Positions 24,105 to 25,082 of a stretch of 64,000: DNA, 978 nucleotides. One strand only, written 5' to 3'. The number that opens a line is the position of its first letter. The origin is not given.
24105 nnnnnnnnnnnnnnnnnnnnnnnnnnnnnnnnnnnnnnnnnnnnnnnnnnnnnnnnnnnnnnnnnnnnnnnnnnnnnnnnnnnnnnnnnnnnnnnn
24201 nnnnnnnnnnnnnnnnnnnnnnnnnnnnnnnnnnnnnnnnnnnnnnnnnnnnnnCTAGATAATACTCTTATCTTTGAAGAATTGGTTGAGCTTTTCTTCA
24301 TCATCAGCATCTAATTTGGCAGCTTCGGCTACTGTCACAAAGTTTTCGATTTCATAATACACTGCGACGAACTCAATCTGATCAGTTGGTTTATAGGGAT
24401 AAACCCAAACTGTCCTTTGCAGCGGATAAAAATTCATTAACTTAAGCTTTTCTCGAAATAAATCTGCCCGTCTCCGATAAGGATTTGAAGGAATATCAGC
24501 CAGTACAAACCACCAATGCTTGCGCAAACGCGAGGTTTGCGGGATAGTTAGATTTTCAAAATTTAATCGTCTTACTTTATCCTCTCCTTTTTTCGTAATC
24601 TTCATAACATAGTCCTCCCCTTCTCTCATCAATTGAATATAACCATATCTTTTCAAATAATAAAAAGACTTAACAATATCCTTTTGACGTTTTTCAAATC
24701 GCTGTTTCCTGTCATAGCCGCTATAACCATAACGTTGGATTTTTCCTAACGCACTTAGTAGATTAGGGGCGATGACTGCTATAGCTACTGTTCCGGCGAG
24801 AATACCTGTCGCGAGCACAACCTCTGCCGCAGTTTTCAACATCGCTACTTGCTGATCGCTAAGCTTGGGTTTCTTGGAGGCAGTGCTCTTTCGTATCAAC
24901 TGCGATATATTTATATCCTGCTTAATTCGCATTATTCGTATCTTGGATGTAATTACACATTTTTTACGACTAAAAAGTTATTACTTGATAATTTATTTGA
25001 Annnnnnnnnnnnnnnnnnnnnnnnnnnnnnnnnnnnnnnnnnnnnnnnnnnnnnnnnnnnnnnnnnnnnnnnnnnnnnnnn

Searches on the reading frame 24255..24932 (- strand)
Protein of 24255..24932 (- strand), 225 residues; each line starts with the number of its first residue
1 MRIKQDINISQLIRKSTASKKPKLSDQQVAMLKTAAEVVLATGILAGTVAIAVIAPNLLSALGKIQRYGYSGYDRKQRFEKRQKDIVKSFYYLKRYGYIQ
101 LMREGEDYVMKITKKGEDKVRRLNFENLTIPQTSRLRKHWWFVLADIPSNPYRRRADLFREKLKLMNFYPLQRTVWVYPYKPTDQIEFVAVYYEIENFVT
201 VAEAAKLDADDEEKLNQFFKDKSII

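Call 8: search_protein_families(library=pfam, proteins=[window:24255-24932:-], max_evalue=0.01)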
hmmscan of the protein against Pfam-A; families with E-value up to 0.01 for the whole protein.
window:24255-24932:- (225 aa): 1 family
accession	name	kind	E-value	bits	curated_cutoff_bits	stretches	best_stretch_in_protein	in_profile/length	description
PF20803.2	PaaX_M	-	7.6e-11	42.4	24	1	138-214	6-81/83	PaaX protein central Cas2-like domain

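Call 40: search_protein_families(library=ncbifam, proteins=[window:24255-24932:-], max_evalue=0.01)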
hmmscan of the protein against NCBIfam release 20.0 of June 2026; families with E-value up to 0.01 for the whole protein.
window:24255-24932:- (225 aa): 0 families

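Call 75: search_protein_families(library=padloc, proteins=[window:24255-24932:-], max_evalue=0.01)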
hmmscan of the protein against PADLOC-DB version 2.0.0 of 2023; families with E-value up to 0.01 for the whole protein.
window:24255-24932:- (225 aa): 2 families
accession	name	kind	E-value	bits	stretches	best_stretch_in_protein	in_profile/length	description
PDLC03869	LmuC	-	0.00031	18.5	1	65-124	71-130/168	-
PDLC01847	CARF3--CARF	-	0.0073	13.9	0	60-123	178-235/239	-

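Call 76: search_protein_families(library=phrogs, proteins=[window:24255-24932:-], max_evalue=0.01)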
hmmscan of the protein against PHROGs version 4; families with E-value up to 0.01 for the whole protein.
window:24255-24932:- (225 aa): 0 families
